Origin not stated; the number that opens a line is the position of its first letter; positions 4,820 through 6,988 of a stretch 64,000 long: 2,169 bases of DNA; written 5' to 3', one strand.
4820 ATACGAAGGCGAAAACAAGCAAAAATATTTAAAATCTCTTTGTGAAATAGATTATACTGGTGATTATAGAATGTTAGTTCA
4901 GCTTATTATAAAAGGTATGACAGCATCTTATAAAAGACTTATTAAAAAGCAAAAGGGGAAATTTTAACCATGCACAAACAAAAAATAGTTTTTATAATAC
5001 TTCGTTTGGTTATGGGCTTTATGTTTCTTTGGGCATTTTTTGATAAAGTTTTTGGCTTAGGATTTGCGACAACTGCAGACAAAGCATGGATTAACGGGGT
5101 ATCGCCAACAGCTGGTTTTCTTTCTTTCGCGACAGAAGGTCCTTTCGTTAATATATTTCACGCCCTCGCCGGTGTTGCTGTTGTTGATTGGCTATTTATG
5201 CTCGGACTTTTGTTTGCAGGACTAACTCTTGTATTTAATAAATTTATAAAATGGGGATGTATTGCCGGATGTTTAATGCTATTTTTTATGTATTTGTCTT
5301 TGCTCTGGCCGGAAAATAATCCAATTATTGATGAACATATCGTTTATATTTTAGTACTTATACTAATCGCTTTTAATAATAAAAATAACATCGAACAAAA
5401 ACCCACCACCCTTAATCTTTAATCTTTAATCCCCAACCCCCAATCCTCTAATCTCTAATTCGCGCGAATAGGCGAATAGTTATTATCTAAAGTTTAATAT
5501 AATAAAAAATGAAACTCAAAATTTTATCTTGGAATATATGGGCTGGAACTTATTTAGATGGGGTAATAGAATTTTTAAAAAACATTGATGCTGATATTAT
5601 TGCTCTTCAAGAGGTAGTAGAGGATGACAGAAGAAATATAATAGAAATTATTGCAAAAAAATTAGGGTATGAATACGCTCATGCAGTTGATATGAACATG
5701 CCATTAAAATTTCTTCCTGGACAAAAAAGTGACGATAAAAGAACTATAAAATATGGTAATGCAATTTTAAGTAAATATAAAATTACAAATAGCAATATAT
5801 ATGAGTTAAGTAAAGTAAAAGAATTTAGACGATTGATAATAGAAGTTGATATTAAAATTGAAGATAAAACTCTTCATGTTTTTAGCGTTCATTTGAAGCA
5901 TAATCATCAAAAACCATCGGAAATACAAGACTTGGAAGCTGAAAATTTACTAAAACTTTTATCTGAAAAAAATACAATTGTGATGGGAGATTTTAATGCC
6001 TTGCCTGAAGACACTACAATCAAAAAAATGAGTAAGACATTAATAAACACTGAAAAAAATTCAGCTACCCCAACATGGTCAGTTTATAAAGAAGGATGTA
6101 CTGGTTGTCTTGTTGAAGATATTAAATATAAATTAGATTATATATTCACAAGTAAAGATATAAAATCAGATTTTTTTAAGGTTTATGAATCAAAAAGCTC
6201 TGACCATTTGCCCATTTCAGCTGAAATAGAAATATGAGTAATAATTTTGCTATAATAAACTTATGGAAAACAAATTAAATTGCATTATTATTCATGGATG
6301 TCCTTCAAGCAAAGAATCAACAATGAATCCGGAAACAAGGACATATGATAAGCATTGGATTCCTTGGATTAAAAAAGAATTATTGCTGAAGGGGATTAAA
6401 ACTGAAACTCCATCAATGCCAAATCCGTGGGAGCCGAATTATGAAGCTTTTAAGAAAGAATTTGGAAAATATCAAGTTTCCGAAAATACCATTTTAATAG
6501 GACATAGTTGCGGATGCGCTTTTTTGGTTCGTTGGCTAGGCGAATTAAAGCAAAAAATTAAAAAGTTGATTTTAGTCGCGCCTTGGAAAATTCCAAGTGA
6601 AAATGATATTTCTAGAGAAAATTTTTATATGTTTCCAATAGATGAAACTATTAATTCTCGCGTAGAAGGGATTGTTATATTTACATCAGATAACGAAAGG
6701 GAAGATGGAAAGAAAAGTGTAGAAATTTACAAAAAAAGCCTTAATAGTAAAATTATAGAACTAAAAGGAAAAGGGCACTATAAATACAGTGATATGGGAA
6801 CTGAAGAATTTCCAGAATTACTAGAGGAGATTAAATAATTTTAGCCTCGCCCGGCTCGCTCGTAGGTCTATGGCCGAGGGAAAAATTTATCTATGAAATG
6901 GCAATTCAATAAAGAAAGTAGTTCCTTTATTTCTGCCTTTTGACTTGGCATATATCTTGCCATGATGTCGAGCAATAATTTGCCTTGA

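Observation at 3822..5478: A Fic cassette split into an inhibitory-motif ORF plus a Fic-core ORF, sitting between duplicated doxX 5' segments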

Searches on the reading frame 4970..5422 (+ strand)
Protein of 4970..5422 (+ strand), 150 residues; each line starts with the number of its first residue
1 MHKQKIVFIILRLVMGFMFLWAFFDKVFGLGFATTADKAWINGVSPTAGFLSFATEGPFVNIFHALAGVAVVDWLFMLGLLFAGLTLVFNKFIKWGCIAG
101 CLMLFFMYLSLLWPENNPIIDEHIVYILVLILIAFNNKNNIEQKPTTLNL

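Call 5: search_protein_families(library=pfam, proteins=[window:4970-5422:+], max_evalue=0.01)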
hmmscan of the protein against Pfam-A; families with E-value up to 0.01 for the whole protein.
window:4970-5422:+ (150 aa): 0 families

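Call 18: find_related_loci(query=window:4970-5419:+, collection=metagenome_contigs, flank=4000)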
Query window:4970-5419:+ (150 aa) in metagenome_contigs; peptide patterns used: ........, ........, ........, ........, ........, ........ (x = any residue, [..] = any of these).
170 stretches matched a pattern; 7 encode a relative of the query (tblastn E <= 1e-3); 7 distinct loci.
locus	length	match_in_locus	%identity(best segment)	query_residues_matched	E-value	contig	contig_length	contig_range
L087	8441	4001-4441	70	1-147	4e-64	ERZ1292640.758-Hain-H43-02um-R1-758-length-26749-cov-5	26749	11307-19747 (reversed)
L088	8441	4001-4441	70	1-147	4e-64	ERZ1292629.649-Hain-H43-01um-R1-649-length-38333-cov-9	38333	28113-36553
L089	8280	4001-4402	69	7-140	4e-60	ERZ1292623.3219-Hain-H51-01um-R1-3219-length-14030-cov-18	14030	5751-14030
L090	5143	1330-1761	65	2-144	5e-59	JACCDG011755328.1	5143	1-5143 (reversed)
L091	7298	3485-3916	65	2-144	5e-59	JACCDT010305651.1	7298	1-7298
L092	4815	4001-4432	65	2-144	5e-59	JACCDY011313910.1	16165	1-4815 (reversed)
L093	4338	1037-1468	67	1-144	2e-58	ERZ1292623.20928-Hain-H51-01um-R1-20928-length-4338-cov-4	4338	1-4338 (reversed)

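Call 21: find_encoding_contigs(protein=window:4970-5422:+, flank=6000, max_places=10)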
Protein window:4970-5422:+ (150 aa): 5 contigs read that carry it; 3 places shown.
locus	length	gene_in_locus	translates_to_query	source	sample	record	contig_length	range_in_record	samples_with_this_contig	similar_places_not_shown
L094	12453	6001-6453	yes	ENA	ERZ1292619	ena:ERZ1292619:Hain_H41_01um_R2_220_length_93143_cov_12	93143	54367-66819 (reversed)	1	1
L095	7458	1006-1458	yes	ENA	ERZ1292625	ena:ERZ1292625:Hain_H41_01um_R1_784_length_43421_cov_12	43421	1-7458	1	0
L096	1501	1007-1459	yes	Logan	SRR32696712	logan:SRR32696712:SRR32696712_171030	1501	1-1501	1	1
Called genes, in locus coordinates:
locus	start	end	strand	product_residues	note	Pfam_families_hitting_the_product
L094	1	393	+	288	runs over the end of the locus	PF08478:POTRA_1 (weak)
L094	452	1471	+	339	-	PF01207:Dus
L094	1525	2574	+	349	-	PF05496:RuvB_N, PF13177:DNA_pol3_delta2 (weak), PF12775:AAA_7 (faint), PF00004:AAA, PF13173:AAA_14 (faint), PF13401:AAA_22 (faint), PF13177:DNA_pol3_delta2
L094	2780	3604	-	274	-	PF00413:Peptidase_M10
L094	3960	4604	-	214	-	-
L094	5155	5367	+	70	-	-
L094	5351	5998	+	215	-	PF02661:Fic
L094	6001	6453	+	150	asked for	-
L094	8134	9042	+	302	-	-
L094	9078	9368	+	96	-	-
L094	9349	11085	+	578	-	PF03717:PBP_dimer, PF00905:Transpeptidase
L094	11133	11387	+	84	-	-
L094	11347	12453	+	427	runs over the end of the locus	PF22694:CtpB_N-like (weak), PF00595:PDZ, PF13180:PDZ_2 (weak), PF17820:PDZ_6, PF03572:Peptidase_S41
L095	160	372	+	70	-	-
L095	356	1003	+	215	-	PF02661:Fic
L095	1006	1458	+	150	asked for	-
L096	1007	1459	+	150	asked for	-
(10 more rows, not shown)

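Call 44: search_protein_families(library=ncbifam, proteins=[window:4970-5419:+], max_evalue=0.1)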
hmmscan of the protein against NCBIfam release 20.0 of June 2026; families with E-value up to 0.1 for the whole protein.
window:4970-5419:+ (150 aa): 0 families

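Call 45: search_protein_families(library=pfam, proteins=[window:4970-5419:+], max_evalue=10)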
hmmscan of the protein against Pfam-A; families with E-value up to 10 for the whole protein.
window:4970-5419:+ (150 aa): 3 families
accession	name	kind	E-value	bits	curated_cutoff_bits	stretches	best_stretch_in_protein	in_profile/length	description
PF07681.17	DoxX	-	0.072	14.2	23.6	1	9-108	3-80/85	DoxX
PF10225.14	NEMP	-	0.17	12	28.7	1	67-134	40-107/249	NEMP family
PF07291.16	MauE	-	2.6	8.8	27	1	5-111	2-89/128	Methylamine utilisation protein MauE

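Call 71: search_protein_families(library=pfam, proteins=[L087:4001-4426:+, L093:1037-1453:+, L090:1333-1767:+], max_evalue=1)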
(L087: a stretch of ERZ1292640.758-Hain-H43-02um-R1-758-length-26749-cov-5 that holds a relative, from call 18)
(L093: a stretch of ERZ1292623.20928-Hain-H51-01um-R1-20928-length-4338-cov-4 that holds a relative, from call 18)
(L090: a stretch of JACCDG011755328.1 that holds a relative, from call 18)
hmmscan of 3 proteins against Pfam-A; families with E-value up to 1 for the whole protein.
L087:4001-4426:+ (142 aa): 2 families
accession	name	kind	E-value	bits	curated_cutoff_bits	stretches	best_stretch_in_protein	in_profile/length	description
PF19507.4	DUF6041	-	0.21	12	27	1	70-133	54-117/140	Family of unknown function (DUF6041)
PF07681.17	DoxX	-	0.23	12.6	23.6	0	8-108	2-80/85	DoxX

L093:1037-1453:+ (139 aa): 1 family
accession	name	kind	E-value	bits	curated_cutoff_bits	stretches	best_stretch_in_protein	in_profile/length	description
PF07681.17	DoxX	-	0.55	11.3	23.6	0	8-108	2-80/85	DoxX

L090:1333-1767:+ (145 aa): 1 family
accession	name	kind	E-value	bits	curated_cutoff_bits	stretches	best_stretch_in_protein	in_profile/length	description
PF07681.17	DoxX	-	0.49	11.5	23.6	0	7-107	3-81/85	DoxX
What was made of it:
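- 4970..5422 (+): Intact doxX-like gene: a 150-aa small membrane protein. It starts 2 nt after the ficT stop codon, and that stop (TAA, 4965-4967) lies in the repeated TAACC sequence upstream of doxX. Pfam DoxX is only sub-threshold (calls 45, 71).
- On DoxX family (PF07681), for the flanking gene: Homologues score 11-13 bits (calls 45, 71).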

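Call 75: search_protein_families(library=padloc, proteins=[window:4970-5419:+], max_evalue=0.01)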
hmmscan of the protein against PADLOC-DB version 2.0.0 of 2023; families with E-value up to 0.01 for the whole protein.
window:4970-5419:+ (150 aa): 0 families

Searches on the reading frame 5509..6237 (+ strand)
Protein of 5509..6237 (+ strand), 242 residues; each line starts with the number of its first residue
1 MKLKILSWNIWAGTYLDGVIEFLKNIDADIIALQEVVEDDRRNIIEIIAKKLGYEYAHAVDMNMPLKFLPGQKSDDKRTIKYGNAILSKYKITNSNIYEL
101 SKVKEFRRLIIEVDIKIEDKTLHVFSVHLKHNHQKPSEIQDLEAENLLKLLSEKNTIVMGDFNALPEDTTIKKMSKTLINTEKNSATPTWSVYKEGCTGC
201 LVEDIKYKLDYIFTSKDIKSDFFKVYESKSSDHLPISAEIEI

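Call 5: search_protein_families(library=pfam, proteins=[window:5509-6237:+], max_evalue=0.01)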
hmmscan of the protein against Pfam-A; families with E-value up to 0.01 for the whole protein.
window:5509-6237:+ (242 aa): 5 families
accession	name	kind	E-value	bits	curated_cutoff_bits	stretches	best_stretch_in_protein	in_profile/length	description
PF03372.29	Exo_endo_phos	-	7.6e-21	75.3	24.5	1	6-233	1-225/225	Endonuclease/Exonuclease/phosphatase family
PF23226.1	Exo_endo_phos_PGAP2IP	-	0.00025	20.8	27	1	19-166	26-162/239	PGAP2IP, C-terminal nuclease-like domain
PF14529.12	Exo_endo_phos_2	-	0.0003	21.1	27.4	1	123-236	2-116/117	Endonuclease-reverse transcriptase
PF22669.2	Exo_endo_phos2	-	0.0019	18.2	27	0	108-164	115-179/288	Endonuclease/Exonuclease/phosphatase family 2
PF19580.5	Exo_endo_phos_3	-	0.0025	17.3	27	1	73-221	91-255/311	Endonuclease/Exonuclease/phosphatase family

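Call 22: find_encoding_contigs(protein=window:5509-6237:+, flank=6000, max_places=10)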
Protein window:5509-6237:+ (242 aa): 3 contigs read that carry it; 3 places shown.
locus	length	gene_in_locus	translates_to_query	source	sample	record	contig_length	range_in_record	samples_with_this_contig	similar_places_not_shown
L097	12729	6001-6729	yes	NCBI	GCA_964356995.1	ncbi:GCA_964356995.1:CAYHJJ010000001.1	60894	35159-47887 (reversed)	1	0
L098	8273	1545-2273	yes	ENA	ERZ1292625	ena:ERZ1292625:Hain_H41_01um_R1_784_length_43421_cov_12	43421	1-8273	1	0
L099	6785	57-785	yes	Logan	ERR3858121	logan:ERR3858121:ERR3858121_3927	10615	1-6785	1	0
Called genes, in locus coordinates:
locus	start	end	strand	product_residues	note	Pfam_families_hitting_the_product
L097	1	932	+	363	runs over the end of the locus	PF01207:Dus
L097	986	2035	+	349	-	PF05496:RuvB_N, PF13177:DNA_pol3_delta2 (weak), PF12775:AAA_7 (faint), PF00004:AAA, PF13173:AAA_14 (faint), PF13401:AAA_22 (faint), PF13177:DNA_pol3_delta2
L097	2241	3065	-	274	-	PF00413:Peptidase_M10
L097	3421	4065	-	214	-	-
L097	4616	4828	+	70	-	-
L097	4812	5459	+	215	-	PF02661:Fic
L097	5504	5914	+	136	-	-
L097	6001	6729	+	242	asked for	PF03372:Exo_endo_phos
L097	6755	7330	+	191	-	PF06821:Ser_hydrolase, PF03403:PAF-AH_p_II (faint)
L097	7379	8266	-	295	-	PF02518:HATPase_c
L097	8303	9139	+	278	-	-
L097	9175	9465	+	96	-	-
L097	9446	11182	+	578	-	PF03717:PBP_dimer, PF00905:Transpeptidase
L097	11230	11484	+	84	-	-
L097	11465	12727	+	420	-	PF22694:CtpB_N-like (weak), PF00595:PDZ, PF13180:PDZ_2 (weak), PF17820:PDZ_6, PF03572:Peptidase_S41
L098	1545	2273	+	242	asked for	PF03372:Exo_endo_phos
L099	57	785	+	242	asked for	PF03372:Exo_endo_phos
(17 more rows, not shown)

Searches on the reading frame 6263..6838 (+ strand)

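Call 5: search_protein_families(library=pfam, proteins=[window:6263-6838:+], max_evalue=0.01)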
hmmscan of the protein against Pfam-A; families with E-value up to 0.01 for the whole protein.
window:6263-6838:+ (191 aa): 4 families
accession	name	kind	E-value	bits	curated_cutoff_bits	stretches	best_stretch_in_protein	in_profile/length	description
PF06821.19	Ser_hydrolase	-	1.9e-13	51.1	22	1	29-186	12-166/172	Serine hydrolase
PF03403.19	PAF-AH_p_II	-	9.1e-06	24.9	20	1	74-178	221-313/372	Platelet-activating factor acetylhydrolase, isoform II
PF00561.26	Abhydrolase_1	-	5.9e-05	23.3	25.8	1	74-113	69-106/245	alpha/beta hydrolase fold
PF12146.15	Hydrolase_4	-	0.00025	20.8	27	1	63-109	65-111/239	Serine aminopeptidase, S33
